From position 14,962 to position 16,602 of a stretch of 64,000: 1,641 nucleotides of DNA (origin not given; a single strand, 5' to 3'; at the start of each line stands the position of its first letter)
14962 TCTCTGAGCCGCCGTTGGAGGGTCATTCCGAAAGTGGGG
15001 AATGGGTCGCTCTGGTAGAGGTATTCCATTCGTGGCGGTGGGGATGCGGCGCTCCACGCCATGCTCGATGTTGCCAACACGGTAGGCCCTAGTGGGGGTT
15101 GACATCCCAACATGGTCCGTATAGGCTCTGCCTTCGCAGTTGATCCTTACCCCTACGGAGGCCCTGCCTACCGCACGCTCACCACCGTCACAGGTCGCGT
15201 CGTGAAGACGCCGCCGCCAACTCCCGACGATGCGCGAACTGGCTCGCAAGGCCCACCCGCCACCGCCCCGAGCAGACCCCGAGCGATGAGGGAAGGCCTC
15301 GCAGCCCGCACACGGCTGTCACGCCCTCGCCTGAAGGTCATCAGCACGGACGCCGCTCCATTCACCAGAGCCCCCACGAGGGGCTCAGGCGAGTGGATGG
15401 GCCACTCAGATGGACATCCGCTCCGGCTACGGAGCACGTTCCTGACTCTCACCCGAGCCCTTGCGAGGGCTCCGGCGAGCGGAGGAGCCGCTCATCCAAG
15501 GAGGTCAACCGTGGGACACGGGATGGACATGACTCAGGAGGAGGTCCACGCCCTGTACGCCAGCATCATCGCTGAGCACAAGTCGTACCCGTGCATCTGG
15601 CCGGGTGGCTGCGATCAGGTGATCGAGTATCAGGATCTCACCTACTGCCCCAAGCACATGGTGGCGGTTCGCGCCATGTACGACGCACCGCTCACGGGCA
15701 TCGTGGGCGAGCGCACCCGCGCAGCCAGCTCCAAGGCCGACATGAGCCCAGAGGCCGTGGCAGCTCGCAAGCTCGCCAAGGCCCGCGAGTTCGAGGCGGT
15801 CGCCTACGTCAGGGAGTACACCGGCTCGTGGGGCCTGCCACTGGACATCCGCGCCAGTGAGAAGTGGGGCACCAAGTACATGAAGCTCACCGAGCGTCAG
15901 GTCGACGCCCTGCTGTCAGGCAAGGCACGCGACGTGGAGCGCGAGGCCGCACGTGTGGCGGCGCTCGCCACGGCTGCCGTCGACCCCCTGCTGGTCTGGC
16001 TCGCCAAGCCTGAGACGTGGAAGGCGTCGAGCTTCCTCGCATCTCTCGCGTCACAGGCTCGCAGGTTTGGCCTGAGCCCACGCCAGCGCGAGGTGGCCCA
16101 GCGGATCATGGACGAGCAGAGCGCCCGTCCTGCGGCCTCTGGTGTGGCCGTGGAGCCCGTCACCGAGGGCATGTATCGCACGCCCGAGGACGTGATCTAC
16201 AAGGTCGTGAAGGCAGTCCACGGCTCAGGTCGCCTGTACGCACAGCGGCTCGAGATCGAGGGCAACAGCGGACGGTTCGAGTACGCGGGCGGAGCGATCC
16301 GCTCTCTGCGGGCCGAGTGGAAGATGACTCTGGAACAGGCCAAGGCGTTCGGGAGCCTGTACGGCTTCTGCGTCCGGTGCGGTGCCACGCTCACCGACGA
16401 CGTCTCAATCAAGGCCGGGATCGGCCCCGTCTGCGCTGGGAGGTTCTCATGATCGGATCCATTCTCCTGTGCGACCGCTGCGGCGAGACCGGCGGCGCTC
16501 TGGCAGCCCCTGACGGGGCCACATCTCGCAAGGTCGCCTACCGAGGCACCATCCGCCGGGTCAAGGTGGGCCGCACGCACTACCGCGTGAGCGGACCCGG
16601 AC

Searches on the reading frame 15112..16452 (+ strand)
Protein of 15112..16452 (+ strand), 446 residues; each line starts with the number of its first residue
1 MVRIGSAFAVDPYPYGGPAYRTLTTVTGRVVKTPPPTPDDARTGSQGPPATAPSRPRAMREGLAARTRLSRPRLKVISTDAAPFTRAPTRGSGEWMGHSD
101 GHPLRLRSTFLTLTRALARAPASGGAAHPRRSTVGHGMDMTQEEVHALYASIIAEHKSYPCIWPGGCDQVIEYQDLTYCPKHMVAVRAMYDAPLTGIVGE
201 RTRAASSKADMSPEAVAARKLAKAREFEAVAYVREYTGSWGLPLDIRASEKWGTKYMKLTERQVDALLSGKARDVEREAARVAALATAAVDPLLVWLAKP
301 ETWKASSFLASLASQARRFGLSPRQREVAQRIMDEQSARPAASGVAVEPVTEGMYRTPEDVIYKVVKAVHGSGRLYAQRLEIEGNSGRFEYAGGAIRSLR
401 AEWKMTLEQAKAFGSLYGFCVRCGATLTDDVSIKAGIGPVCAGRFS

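Call 10: search_protein_families(library=pfam, proteins=[window:15112-16452:+], max_evalue=0.001)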
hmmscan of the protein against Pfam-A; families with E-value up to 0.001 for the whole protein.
window:15112-16452:+ (446 aa): 1 family
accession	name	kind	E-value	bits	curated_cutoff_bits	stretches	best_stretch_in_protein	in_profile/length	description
PF19474.4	DUF6011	-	5e-12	45.6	26.6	1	410-445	1-36/37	Family of unknown function (DUF6011)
